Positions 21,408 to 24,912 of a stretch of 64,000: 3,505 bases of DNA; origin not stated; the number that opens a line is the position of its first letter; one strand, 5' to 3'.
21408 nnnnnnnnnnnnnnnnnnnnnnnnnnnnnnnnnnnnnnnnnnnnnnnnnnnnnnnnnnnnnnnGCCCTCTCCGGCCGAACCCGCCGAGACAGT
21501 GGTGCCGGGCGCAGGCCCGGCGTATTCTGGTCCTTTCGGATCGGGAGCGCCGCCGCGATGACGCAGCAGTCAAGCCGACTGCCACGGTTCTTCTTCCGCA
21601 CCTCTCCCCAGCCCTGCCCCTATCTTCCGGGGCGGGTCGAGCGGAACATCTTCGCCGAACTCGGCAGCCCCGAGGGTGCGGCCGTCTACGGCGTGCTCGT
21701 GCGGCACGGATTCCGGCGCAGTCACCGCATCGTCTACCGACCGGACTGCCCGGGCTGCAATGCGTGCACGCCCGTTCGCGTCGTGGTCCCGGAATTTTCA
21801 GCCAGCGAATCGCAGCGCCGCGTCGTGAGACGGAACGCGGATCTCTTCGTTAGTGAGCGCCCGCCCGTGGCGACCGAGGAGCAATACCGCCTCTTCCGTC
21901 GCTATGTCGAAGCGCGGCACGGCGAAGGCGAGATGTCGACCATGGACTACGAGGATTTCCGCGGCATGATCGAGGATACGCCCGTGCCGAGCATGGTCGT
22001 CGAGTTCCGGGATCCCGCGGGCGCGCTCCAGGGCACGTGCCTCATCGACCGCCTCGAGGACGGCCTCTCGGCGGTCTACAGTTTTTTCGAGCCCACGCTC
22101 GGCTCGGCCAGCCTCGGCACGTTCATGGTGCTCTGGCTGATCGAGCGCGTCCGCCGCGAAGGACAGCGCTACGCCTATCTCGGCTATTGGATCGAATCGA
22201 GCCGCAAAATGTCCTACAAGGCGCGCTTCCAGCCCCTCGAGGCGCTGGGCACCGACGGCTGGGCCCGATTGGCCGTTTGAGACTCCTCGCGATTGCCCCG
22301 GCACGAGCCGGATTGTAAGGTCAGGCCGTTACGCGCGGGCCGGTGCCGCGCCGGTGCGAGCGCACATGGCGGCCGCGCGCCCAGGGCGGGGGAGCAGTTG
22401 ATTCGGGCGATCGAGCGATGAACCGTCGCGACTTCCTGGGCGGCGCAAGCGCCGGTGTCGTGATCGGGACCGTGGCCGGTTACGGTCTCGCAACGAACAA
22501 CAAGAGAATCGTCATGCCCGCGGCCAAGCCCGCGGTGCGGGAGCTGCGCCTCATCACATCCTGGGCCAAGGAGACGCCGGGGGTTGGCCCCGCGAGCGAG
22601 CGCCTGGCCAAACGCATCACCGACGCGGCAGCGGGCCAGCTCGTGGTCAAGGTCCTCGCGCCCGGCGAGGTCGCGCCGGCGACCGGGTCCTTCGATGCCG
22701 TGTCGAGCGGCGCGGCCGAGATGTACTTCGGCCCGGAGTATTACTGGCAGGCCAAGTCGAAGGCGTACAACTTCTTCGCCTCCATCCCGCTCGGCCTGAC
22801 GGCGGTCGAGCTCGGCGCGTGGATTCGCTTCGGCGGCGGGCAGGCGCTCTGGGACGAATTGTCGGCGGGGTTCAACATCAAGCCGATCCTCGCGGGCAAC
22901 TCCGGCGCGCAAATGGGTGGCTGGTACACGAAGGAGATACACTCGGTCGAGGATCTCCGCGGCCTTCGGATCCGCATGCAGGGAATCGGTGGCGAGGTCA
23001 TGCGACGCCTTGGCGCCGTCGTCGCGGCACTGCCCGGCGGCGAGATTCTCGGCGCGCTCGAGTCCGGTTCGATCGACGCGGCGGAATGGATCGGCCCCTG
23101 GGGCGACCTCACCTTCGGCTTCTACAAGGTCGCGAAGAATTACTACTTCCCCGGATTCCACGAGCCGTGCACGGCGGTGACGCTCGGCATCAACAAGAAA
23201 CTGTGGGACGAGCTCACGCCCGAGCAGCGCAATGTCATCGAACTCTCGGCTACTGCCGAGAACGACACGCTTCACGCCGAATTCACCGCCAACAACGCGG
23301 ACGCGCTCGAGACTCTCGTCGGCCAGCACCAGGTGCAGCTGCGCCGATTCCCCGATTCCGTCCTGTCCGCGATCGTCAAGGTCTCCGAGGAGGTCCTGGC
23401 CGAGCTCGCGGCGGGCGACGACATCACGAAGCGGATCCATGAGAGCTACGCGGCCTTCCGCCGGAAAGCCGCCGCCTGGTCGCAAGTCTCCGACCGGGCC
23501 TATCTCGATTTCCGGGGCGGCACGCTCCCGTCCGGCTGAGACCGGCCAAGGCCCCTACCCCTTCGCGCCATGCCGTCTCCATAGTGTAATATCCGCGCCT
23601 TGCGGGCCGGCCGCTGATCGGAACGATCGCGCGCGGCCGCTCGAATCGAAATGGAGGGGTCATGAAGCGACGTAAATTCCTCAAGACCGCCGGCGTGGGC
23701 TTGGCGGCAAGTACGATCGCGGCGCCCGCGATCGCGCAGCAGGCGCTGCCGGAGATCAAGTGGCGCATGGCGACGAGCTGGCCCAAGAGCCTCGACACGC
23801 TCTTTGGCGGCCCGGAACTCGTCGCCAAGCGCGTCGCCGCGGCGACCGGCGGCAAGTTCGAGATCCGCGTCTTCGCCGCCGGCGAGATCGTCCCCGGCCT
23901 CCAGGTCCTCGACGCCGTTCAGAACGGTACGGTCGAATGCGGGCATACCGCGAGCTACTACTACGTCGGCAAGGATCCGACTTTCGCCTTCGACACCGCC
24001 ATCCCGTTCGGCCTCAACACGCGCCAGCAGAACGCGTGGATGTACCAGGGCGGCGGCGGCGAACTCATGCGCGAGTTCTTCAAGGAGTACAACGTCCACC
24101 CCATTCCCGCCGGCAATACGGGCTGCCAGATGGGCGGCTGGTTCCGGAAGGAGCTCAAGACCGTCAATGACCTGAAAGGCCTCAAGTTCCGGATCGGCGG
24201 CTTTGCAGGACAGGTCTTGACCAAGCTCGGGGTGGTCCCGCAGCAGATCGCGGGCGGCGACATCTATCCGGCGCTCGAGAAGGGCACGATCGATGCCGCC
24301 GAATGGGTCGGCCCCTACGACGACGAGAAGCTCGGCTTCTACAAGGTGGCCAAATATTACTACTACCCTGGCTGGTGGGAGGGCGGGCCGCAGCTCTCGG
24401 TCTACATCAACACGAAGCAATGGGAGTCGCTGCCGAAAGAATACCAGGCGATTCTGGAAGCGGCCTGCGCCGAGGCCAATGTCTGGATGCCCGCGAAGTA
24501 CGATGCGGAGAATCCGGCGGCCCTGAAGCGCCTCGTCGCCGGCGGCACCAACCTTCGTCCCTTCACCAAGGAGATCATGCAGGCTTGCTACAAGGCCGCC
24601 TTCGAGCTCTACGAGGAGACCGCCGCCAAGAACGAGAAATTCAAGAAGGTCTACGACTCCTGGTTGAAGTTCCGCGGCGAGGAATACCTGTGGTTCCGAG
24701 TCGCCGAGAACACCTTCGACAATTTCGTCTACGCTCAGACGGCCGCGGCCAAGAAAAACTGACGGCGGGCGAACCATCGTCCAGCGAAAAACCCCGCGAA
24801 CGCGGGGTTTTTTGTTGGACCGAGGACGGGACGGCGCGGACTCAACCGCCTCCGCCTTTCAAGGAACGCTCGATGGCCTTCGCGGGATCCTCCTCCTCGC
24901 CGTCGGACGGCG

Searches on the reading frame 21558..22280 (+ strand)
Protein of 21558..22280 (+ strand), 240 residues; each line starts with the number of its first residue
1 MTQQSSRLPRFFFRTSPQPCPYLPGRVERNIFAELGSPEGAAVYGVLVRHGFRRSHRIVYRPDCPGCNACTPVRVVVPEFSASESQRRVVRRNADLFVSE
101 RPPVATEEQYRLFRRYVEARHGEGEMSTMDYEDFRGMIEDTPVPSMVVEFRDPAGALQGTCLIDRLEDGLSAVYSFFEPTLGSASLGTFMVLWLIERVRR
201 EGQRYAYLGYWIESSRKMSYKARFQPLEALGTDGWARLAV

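Call 39: search_protein_families(library=pfam, proteins=[window:21558-22280:+], max_evalue=0.0001)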
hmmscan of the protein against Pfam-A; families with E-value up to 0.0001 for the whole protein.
window:21558-22280:+ (240 aa): 2 families
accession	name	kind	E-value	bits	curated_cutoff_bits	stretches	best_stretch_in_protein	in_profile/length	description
PF04377.21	ATE_C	-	1.2e-38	132.8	25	1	108-230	1-121/122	Arginine-tRNA-protein transferase, C terminus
PF04376.19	ATE_N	-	4.8e-21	75.2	27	1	18-88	1-72/72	Arginine-tRNA-protein transferase, N terminus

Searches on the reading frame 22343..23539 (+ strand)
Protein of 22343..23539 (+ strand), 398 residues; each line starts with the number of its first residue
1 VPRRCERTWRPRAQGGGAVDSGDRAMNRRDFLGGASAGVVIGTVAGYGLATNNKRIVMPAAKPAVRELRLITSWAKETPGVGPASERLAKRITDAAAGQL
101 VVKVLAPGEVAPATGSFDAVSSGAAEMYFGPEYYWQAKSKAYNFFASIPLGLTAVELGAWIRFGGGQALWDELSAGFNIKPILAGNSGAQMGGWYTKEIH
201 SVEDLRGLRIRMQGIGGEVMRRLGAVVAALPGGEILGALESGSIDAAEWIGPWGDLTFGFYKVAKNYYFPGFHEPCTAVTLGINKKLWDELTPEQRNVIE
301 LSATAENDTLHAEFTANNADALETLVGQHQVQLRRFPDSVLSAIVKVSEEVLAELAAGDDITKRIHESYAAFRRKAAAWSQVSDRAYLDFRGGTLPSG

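Call 39: search_protein_families(library=pfam, proteins=[window:22343-23539:+], max_evalue=0.0001)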
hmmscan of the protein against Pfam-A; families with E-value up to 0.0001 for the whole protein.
window:22343-23539:+ (398 aa): 1 family
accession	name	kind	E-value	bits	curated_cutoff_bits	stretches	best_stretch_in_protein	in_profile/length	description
PF03480.18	DctP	-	4e-40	138.4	23.4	1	73-357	4-284/286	Bacterial extracellular solute-binding protein, family 7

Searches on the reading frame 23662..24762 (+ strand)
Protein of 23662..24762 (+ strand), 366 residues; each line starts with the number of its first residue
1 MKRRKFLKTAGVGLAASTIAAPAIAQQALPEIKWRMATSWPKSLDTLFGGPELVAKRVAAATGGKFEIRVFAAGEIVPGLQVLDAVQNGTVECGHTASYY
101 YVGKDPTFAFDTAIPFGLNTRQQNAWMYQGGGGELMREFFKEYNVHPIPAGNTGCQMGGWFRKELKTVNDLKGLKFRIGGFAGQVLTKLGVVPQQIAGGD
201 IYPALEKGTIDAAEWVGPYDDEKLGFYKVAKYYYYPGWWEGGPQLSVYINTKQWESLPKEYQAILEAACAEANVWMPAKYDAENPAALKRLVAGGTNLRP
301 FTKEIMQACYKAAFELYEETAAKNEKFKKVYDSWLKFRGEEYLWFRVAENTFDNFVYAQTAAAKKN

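Call 39: search_protein_families(library=pfam, proteins=[window:23662-24762:+], max_evalue=0.0001)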
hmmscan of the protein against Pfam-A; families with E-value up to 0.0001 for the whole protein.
window:23662-24762:+ (366 aa): 1 family
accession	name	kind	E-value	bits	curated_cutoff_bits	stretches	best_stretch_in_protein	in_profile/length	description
PF03480.18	DctP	-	5.1e-69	233.2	23.4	1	39-323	4-285/286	Bacterial extracellular solute-binding protein, family 7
